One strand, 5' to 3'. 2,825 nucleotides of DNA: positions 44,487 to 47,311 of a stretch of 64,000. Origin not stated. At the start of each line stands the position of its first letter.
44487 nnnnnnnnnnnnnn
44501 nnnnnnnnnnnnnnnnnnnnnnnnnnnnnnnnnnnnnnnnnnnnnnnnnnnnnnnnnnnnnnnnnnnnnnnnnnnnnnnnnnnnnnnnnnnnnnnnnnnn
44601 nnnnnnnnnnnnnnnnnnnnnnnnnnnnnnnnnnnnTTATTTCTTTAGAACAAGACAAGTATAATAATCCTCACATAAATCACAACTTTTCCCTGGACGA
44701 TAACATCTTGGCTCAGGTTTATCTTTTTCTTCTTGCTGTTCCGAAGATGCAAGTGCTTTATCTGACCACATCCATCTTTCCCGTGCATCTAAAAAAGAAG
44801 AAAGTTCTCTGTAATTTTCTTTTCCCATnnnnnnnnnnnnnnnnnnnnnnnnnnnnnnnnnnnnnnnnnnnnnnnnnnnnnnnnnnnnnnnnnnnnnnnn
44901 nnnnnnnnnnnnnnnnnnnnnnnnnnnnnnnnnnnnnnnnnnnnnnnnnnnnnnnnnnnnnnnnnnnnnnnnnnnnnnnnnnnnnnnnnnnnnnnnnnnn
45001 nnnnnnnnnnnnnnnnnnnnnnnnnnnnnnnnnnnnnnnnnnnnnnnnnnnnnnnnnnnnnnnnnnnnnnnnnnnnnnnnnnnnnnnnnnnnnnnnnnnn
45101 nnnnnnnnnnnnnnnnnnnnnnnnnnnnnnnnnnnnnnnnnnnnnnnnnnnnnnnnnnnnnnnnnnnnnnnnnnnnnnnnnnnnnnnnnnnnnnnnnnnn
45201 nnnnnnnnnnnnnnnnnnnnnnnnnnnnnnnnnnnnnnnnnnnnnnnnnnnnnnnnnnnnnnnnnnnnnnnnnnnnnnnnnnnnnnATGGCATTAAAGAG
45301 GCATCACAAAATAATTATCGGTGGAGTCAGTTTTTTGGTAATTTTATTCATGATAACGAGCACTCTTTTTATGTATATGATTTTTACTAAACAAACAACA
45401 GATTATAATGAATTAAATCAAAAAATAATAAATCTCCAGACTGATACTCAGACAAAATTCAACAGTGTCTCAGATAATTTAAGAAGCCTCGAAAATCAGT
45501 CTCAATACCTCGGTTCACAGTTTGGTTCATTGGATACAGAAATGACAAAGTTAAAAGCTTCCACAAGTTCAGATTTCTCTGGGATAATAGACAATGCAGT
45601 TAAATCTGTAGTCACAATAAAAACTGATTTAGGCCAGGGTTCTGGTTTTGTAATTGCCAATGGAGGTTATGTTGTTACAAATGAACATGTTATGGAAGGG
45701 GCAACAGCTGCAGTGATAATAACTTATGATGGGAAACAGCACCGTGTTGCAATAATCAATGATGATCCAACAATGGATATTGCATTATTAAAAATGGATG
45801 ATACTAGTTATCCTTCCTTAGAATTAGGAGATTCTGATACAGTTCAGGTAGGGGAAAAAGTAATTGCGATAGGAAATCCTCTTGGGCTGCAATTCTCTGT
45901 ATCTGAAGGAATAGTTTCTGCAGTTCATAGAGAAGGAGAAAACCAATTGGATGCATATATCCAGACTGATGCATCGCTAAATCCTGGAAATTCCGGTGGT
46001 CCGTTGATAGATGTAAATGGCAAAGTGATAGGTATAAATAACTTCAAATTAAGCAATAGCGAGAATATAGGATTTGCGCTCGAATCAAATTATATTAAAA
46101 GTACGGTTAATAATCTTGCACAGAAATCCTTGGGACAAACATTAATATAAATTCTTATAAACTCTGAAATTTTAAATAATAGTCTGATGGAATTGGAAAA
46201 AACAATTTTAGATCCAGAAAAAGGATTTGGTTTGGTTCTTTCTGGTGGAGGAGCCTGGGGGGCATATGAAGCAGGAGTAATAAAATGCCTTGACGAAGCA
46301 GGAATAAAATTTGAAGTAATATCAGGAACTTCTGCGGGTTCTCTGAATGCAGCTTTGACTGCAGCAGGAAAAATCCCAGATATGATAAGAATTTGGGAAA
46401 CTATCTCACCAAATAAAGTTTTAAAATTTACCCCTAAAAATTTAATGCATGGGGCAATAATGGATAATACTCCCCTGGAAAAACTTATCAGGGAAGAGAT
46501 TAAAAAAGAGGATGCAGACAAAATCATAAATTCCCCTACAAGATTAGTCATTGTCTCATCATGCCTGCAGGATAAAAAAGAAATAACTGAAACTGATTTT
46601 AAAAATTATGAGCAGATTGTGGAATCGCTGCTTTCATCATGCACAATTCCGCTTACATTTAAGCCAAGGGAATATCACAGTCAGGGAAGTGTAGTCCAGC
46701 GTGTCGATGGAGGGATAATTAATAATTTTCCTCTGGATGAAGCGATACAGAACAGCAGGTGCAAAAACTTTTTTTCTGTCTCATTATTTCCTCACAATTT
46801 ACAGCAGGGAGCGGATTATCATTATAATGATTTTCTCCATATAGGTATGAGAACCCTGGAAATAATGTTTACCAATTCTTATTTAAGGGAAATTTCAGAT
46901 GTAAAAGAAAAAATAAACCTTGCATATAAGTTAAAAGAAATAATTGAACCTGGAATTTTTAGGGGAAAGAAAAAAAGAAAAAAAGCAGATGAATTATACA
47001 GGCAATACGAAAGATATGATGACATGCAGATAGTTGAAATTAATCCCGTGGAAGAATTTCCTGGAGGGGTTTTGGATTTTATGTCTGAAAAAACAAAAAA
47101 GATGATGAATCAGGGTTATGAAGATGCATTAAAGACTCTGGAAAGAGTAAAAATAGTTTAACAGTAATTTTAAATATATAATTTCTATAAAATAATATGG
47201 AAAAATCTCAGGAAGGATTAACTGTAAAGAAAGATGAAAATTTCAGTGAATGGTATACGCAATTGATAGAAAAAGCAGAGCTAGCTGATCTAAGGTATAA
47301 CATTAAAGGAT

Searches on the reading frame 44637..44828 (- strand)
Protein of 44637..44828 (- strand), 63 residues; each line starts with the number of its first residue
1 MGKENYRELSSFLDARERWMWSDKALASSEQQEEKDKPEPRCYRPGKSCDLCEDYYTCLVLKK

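Call 20: find_encoding_contigs(protein=window:44637-44828:-, flank=3000, max_places=10)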
Protein window:44637-44828:- (63 aa): 12 contigs read that carry it; 6 places shown.
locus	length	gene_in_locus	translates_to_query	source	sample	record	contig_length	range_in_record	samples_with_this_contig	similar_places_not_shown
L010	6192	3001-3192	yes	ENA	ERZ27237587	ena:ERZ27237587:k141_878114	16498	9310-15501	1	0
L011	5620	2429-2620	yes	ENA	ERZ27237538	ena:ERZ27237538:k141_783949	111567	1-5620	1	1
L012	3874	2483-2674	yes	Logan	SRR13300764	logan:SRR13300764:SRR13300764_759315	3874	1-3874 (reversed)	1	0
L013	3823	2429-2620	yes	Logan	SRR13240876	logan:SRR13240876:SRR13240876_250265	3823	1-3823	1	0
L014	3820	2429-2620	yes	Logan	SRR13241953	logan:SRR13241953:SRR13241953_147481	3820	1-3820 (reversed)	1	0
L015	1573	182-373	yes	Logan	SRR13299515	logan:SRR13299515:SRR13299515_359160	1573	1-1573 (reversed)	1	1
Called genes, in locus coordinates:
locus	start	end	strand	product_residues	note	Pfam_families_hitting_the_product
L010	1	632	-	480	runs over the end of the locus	PF00587:tRNA-synt_2b, PF03129:HGTP_anticodon, PF09180:ProRS-C_1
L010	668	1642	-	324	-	PF01734:Patatin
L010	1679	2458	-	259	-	PF00089:Trypsin, PF13365:Trypsin_2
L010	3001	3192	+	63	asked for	-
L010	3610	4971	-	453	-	PF02934:GatB_N, PF02637:GatB_Yqey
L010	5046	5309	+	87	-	-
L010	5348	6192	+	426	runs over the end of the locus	PF18195:GatD_N, PF00710:Asparaginase, PF17763:Asparaginase_C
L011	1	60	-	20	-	?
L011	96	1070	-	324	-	PF01734:Patatin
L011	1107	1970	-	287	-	PF00089:Trypsin, PF13365:Trypsin_2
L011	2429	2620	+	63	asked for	-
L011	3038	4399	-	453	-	PF02934:GatB_N, PF02637:GatB_Yqey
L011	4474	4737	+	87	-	-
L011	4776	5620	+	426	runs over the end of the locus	PF18195:GatD_N, PF00710:Asparaginase, PF17763:Asparaginase_C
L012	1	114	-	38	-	?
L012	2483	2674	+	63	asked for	-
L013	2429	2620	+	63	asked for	-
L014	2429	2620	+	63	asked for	-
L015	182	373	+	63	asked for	-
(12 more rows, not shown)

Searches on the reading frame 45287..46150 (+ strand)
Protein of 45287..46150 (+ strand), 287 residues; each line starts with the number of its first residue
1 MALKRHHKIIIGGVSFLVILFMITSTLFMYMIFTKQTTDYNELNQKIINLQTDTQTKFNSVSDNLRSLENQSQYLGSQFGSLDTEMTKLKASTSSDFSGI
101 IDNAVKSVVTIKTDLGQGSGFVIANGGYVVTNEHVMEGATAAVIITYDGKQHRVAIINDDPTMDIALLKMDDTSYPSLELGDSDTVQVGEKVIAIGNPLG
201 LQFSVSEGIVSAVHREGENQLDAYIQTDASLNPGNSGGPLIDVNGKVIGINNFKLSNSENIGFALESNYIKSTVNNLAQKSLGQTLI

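Call 31: find_homologous_proteins(query=window:45287-46150:+, max_evalue=1e-20)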
Query window:45287-46150:+ (287 aa): 7848 proteins with E <= 1e-20 among 8000 candidates; the best 120 are listed.
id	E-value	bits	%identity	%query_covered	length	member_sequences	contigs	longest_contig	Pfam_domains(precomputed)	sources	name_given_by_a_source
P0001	1.3e-159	548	100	90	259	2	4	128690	PF13365.13,PF00089.33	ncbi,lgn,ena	-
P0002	1.2e-148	512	84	100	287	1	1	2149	PF13365.13,PF00089.33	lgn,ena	-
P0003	2.2e-146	504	82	100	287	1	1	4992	PF13365.13,PF00089.33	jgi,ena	-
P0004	3.1e-135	468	76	100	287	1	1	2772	PF13365.13,PF00089.33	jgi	jgi:serine protease Do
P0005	6.9e-134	463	75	100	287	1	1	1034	PF13365.13,PF00089.33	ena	-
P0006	1.2e-131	456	75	100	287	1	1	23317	PF13365.13,PF00089.33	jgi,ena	-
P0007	1.4e-131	456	75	100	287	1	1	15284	PF13365.13,PF00089.33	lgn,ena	-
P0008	4.5e-131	454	75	100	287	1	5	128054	PF13365.13,PF00089.33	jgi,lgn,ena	-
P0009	6.2e-130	450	75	100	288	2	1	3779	PF13365.13,PF00089.33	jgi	jgi:putative serine protease PepD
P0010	1.2e-126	440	72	100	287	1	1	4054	PF13365.13,PF00089.33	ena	-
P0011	2.7e-125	435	71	100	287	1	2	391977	PF13365.13,PF00089.33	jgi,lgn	jgi:S1-C subfamily serine protease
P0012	1.9e-123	429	72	100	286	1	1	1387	PF13365.13,PF00089.33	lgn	-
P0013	6.9e-123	427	73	94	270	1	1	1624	PF13365.13,PF00089.33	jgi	jgi:serine protease Do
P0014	1.4e-122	426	70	100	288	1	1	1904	PF13365.13,PF00089.33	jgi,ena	-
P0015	1.4e-122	426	70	100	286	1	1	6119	PF13365.13,PF00089.33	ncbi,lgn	-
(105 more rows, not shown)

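Call 32: find_encoding_contigs(protein=P0006, flank=4000, max_places=3)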
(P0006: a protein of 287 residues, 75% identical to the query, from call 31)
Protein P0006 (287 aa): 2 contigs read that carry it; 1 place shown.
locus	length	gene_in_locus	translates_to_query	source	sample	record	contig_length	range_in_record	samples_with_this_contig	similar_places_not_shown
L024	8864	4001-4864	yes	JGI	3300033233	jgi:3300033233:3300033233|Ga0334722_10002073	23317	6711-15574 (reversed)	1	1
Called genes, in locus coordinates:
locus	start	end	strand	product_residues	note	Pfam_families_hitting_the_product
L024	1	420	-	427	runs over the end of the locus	PF18195:GatD_N, PF00710:Asparaginase, PF17763:Asparaginase_C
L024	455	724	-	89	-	-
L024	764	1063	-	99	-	-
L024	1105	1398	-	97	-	-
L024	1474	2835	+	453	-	PF02934:GatB_N, PF02637:GatB_Yqey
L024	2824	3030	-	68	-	-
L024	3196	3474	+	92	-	-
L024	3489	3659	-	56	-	-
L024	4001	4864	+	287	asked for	PF00089:Trypsin, PF13365:Trypsin_2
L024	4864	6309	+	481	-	PF00587:tRNA-synt_2b, PF03129:HGTP_anticodon, PF09180:ProRS-C_1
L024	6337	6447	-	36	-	-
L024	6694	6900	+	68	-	-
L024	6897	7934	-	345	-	PF01368:DHH (weak), PF02272:DHHA1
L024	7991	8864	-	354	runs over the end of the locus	PF02784:Orn_Arg_deC_N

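Call 33: find_encoding_contigs(protein=P0003, flank=4000, max_places=3)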
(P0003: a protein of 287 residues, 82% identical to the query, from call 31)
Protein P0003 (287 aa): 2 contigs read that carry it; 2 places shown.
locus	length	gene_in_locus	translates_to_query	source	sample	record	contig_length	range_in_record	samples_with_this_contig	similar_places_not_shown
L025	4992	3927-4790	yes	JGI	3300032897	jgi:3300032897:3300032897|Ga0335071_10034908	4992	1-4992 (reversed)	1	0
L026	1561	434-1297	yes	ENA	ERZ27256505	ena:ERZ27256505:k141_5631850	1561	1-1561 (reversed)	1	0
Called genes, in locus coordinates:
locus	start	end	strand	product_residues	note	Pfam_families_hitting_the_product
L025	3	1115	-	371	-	?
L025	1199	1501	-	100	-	-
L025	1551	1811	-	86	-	-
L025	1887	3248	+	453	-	PF02934:GatB_N, PF02637:GatB_Yqey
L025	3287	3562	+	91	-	-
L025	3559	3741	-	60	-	-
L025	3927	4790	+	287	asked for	PF00089:Trypsin, PF13365:Trypsin_2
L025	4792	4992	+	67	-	?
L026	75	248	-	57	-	-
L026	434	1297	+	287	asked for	PF00089:Trypsin, PF13365:Trypsin_2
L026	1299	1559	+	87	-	?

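Call 34: find_encoding_contigs(protein=P0002, flank=4000, max_places=3)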
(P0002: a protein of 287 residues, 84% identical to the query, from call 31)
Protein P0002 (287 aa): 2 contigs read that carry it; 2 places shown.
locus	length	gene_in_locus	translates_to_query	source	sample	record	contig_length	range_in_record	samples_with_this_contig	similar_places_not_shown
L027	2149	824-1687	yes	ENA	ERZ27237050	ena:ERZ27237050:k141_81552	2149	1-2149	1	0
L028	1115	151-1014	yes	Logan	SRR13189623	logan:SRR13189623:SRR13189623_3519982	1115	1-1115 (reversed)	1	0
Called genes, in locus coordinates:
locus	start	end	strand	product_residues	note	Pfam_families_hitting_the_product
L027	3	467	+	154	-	?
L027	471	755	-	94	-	-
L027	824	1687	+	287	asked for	PF00089:Trypsin, PF13365:Trypsin_2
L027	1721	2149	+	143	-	?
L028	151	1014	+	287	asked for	PF00089:Trypsin, PF13365:Trypsin_2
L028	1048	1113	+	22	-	?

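Call 45: find_encoding_contigs(protein=P0008, flank=2500, max_places=5)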
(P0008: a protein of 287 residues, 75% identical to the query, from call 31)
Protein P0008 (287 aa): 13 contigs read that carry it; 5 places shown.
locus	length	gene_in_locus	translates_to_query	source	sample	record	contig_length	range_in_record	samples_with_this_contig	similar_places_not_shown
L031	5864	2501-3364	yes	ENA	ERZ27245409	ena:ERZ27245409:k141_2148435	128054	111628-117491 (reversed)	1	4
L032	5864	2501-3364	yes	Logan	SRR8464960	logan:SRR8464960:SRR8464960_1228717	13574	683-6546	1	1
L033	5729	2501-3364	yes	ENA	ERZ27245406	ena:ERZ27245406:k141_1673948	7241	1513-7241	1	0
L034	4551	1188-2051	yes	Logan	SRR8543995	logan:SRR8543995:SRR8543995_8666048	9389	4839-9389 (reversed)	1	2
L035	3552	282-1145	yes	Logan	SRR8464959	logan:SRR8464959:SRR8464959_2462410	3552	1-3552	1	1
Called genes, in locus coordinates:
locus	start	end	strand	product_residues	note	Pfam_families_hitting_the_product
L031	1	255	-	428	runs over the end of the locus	PF18195:GatD_N, PF00710:Asparaginase, PF17763:Asparaginase_C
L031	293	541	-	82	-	-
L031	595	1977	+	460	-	PF02934:GatB_N, PF02637:GatB_Yqey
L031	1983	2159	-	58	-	-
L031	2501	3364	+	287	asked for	PF00089:Trypsin, PF13365:Trypsin_2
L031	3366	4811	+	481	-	PF00587:tRNA-synt_2b, PF03129:HGTP_anticodon, PF09180:ProRS-C_1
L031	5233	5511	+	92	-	-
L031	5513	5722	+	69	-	-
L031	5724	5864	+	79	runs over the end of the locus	-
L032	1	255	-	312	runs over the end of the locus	?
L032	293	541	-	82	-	-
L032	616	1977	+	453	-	PF02934:GatB_N, PF02637:GatB_Yqey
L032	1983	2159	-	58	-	-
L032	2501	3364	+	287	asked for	PF00089:Trypsin, PF13365:Trypsin_2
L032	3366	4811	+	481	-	PF00587:tRNA-synt_2b, PF03129:HGTP_anticodon, PF09180:ProRS-C_1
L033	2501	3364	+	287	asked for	PF00089:Trypsin, PF13365:Trypsin_2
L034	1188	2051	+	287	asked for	PF00089:Trypsin, PF13365:Trypsin_2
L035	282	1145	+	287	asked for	PF00089:Trypsin, PF13365:Trypsin_2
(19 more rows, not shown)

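Call 46: find_encoding_contigs(protein=P0007, flank=2500, max_places=3)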
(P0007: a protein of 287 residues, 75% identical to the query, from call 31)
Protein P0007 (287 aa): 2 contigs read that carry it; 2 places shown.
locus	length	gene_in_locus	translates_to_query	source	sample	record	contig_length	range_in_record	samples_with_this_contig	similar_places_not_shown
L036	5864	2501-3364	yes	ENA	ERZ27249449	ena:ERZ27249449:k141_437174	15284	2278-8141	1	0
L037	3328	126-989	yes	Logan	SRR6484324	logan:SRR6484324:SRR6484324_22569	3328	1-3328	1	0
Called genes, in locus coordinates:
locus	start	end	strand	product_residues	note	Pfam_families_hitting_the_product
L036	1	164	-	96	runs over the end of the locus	-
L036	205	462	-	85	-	-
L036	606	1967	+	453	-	PF02934:GatB_N, PF02637:GatB_Yqey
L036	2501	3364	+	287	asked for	PF00089:Trypsin, PF13365:Trypsin_2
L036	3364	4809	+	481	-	PF00587:tRNA-synt_2b, PF03129:HGTP_anticodon, PF09180:ProRS-C_1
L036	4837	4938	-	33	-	-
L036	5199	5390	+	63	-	-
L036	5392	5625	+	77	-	-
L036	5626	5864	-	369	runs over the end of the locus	PF01368:DHH (weak), PF02272:DHHA1 (weak)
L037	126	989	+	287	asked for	PF00089:Trypsin, PF13365:Trypsin_2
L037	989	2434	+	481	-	PF00587:tRNA-synt_2b, PF03129:HGTP_anticodon, PF09180:ProRS-C_1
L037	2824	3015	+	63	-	-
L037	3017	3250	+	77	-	-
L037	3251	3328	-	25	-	?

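Call 47: find_encoding_contigs(protein=P0004, flank=2500, max_places=3)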
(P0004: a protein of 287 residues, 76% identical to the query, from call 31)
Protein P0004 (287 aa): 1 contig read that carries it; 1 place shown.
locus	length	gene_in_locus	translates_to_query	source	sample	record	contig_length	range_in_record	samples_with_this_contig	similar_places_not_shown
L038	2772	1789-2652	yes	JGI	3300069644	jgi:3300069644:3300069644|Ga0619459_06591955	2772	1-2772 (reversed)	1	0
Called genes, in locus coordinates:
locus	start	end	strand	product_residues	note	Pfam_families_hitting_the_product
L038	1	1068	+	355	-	?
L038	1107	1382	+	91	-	-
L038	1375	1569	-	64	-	-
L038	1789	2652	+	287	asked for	PF00089:Trypsin, PF13365:Trypsin_2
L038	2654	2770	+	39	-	?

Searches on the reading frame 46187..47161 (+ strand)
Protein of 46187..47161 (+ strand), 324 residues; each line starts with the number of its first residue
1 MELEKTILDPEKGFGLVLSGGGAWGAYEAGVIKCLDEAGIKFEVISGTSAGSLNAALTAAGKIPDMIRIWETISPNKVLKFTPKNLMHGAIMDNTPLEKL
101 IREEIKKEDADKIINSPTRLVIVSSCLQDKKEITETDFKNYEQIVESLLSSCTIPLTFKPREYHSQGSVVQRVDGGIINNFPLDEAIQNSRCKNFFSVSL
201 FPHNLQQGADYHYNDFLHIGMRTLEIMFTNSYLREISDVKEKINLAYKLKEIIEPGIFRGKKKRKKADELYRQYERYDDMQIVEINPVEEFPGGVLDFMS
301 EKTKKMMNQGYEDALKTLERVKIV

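Call 17: find_encoding_contigs(protein=window:46187-47161:+, flank=10000, max_places=10)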
Protein window:46187-47161:+ (324 aa): 12 contigs read that carry it; 8 places shown.
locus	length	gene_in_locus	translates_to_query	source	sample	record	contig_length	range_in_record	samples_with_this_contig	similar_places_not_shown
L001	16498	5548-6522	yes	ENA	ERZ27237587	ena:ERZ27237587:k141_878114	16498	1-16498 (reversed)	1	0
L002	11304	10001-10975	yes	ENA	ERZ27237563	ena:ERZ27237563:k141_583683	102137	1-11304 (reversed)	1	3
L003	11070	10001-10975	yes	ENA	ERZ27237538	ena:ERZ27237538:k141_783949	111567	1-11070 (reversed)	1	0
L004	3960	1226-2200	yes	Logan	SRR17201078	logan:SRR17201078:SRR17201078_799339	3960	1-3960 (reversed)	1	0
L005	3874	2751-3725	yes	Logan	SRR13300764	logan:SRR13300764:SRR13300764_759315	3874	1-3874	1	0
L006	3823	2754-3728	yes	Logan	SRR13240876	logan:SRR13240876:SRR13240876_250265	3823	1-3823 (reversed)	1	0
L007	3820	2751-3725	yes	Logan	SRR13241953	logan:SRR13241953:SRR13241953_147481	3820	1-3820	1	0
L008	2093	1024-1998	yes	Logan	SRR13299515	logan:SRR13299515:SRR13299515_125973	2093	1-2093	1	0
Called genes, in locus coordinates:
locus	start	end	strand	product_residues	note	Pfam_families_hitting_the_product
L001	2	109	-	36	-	?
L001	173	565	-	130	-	-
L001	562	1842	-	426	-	PF18195:GatD_N, PF00710:Asparaginase, PF17763:Asparaginase_C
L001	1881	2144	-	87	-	-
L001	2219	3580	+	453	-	PF02934:GatB_N, PF02637:GatB_Yqey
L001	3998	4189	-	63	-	-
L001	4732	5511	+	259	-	PF00089:Trypsin, PF13365:Trypsin_2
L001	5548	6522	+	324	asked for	PF01734:Patatin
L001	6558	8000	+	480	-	PF00587:tRNA-synt_2b, PF03129:HGTP_anticodon, PF09180:ProRS-C_1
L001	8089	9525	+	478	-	PF00474:SSF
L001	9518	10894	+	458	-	PF00587:tRNA-synt_2b, PF03129:HGTP_anticodon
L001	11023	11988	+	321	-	PF13517:FG-GAP_3 (weak)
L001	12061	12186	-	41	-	-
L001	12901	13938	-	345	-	PF01368:DHH (weak), PF02272:DHHA1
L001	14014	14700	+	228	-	-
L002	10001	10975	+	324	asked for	PF01734:Patatin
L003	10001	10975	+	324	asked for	PF01734:Patatin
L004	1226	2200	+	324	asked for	PF01734:Patatin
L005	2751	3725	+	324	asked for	PF01734:Patatin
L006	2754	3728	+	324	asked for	PF01734:Patatin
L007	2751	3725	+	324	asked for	PF01734:Patatin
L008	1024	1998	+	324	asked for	PF01734:Patatin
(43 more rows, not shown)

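Call 95: list_cluster_members(proteins=[P0001, window:46187-47161:+])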
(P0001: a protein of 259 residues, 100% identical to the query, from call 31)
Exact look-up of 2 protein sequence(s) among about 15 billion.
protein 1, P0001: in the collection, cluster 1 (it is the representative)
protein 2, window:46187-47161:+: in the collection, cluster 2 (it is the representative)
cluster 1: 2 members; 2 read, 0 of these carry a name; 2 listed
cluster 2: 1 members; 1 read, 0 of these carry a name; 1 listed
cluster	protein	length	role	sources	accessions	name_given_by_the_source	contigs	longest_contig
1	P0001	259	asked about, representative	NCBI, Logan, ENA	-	-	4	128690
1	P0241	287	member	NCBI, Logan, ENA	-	-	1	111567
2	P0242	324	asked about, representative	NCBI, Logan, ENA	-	-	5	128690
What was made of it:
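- Tried and rejected: Source names for the organism: none (call 95).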
